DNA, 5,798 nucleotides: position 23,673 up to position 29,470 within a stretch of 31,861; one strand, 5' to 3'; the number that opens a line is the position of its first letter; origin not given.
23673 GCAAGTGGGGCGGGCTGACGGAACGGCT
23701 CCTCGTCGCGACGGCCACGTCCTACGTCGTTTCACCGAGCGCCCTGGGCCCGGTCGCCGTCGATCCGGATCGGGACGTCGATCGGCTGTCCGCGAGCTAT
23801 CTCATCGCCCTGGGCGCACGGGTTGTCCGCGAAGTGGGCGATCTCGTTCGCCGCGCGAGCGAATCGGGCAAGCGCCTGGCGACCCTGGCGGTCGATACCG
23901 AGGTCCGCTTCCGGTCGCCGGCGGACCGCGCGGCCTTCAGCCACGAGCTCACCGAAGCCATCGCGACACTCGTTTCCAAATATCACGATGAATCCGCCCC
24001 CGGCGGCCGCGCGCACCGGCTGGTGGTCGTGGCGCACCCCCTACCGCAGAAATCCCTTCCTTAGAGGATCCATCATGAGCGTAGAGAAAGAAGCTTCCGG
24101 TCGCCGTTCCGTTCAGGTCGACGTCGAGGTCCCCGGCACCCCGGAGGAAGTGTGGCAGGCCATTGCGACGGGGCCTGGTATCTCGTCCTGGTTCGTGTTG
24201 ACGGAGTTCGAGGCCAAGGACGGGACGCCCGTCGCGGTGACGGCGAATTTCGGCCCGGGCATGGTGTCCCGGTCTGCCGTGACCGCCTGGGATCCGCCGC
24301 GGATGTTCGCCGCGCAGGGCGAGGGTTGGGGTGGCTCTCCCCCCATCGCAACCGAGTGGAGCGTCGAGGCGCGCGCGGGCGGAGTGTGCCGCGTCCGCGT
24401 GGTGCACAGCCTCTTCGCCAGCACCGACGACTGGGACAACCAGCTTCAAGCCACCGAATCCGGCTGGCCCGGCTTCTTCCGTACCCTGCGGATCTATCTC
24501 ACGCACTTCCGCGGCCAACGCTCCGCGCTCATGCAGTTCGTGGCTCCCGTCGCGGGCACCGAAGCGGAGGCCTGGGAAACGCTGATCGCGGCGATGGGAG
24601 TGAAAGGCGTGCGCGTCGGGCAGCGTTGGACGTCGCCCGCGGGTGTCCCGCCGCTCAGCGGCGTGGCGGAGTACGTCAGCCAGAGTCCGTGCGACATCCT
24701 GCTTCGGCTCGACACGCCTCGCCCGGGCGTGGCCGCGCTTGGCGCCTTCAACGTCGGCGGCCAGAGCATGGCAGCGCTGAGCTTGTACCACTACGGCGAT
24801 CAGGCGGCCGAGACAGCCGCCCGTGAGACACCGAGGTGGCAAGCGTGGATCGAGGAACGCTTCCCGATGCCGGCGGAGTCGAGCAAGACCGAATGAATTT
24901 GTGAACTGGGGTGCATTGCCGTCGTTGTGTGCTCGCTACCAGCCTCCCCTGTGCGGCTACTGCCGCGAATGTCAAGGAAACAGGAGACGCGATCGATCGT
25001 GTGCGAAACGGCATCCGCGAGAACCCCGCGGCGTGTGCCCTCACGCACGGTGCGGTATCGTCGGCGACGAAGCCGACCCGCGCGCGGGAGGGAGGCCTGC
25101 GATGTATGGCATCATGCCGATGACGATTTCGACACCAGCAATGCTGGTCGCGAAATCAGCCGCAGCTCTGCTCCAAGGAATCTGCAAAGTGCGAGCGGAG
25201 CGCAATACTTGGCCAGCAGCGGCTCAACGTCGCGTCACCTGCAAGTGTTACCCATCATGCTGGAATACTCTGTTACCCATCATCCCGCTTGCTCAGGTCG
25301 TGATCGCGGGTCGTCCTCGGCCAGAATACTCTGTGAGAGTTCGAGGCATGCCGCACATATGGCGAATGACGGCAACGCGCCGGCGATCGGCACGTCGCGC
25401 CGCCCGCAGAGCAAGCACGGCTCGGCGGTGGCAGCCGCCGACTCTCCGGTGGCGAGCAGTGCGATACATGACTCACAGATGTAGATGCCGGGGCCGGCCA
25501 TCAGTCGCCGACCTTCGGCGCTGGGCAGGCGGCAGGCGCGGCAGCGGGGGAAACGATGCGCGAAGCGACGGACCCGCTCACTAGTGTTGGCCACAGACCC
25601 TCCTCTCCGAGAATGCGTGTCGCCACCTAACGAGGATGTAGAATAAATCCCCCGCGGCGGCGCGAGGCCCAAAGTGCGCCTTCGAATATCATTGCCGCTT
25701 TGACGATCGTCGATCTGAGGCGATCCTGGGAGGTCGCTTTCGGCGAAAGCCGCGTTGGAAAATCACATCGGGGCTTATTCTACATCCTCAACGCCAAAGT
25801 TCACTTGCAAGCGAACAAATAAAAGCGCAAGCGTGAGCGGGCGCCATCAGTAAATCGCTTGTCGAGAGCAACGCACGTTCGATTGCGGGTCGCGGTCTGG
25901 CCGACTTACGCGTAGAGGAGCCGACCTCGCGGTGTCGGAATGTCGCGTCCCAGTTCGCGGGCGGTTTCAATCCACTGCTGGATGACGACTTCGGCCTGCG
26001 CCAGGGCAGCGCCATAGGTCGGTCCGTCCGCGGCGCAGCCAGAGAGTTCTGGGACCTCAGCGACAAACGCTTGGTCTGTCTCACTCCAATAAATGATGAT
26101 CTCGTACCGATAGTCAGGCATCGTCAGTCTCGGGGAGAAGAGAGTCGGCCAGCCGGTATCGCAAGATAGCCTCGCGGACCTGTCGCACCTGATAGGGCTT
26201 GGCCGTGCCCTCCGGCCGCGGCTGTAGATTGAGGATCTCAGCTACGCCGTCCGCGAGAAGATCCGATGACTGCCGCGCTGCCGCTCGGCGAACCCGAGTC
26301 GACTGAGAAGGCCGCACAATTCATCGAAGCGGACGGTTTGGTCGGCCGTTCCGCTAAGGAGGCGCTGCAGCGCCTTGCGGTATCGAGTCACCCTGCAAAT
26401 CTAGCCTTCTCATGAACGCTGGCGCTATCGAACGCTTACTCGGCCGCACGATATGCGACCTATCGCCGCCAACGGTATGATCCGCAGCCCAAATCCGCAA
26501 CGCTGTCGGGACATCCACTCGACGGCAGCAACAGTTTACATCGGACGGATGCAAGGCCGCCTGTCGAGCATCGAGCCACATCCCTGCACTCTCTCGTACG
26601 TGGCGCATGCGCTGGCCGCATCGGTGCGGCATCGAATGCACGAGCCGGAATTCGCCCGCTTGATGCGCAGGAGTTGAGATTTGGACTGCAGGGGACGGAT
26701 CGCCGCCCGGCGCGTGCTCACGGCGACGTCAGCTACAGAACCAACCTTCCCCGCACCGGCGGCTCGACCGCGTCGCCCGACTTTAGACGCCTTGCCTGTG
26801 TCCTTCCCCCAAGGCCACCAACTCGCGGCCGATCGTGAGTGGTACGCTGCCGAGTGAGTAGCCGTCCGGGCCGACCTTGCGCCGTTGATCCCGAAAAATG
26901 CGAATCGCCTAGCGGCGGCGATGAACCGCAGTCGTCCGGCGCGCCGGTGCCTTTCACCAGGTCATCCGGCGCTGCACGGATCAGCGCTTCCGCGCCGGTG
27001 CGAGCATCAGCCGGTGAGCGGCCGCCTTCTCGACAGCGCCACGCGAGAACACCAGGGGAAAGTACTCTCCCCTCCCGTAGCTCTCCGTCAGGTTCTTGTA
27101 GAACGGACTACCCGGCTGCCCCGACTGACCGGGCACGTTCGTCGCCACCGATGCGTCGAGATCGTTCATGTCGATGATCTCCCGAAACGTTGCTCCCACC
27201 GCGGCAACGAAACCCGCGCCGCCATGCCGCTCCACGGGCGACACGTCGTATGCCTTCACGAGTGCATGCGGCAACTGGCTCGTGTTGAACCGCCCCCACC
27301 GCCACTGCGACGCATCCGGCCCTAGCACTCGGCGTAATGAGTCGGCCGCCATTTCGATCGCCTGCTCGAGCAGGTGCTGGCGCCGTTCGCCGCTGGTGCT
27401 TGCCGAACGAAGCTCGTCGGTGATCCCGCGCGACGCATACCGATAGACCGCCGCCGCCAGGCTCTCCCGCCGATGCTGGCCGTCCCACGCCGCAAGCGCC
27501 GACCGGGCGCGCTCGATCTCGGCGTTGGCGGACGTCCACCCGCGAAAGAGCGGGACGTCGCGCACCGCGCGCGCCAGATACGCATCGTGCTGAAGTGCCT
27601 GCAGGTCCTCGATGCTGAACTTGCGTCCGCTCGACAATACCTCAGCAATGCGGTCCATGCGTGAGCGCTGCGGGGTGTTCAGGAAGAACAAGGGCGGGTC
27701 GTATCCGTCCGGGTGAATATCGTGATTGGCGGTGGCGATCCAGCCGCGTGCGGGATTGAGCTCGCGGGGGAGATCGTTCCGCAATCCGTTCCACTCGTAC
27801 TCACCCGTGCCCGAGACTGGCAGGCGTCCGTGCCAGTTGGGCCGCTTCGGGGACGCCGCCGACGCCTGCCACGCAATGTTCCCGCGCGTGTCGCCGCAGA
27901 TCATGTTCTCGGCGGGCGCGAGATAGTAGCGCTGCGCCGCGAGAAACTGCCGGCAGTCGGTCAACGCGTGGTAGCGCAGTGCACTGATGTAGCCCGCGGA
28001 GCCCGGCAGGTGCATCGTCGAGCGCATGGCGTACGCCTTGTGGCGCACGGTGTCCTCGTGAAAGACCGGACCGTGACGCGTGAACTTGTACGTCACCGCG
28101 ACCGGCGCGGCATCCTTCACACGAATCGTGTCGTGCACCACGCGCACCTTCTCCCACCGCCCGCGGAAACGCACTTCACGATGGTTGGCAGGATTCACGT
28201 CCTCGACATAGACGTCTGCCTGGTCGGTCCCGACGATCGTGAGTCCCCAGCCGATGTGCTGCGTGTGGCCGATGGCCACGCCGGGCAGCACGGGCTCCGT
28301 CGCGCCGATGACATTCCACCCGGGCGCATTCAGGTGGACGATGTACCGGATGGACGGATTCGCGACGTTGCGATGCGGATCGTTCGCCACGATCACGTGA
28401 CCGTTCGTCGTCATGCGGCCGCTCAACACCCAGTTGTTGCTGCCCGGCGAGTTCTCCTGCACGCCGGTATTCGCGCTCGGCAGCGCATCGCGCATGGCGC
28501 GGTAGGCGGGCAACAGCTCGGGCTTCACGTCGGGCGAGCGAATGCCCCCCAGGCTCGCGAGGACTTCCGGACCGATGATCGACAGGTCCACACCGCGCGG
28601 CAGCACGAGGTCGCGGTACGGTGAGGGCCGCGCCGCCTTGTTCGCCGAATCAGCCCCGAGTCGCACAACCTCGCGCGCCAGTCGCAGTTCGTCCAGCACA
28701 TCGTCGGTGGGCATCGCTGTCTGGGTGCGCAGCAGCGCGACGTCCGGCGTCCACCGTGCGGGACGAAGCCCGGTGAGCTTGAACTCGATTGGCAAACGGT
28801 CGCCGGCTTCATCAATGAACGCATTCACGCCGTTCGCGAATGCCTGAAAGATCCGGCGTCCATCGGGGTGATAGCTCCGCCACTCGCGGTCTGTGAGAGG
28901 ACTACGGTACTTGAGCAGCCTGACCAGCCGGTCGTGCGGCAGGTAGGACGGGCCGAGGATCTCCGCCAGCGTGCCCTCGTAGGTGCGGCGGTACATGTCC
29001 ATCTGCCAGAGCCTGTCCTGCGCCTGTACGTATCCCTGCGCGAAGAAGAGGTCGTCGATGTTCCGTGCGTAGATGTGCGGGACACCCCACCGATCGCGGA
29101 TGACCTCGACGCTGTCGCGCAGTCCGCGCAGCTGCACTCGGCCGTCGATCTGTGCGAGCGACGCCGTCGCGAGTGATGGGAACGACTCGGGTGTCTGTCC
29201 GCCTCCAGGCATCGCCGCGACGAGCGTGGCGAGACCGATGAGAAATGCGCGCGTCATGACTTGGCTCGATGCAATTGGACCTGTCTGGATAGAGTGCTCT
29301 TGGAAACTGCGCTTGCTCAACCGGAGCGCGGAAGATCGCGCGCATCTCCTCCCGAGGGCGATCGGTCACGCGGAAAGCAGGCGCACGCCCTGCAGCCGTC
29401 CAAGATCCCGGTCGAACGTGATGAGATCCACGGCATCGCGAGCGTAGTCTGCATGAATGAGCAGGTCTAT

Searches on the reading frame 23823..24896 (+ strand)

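Call 74: search_protein_families(library=pfam, proteins=[window:23823-24896:+], max_evalue=0.001)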
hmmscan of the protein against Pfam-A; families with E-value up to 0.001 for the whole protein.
window:23823-24896:+ (357 aa): 2 families
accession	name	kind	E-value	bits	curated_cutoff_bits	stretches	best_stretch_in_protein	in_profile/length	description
PF10604.15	Polyketide_cyc2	-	2.6e-07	31.5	27.4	1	95-193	2-104/142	Polyketide cyclase / dehydrase and lipid transport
PF08327.17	AHSA1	-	9.6e-06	26.3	22.1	1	106-226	3-124/125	Activator of Hsp90 ATPase homolog 1-like protein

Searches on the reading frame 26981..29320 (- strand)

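Call 74: search_protein_families(library=pfam, proteins=[window:26981-29320:-], max_evalue=0.001)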
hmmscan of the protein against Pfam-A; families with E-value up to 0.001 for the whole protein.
window:26981-29320:- (779 aa): 1 family
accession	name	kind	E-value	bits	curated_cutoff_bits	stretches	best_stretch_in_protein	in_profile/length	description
PF01804.23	Penicil_amidase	-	7.5e-179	597.4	21.3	1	70-764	1-674/675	Penicillin amidase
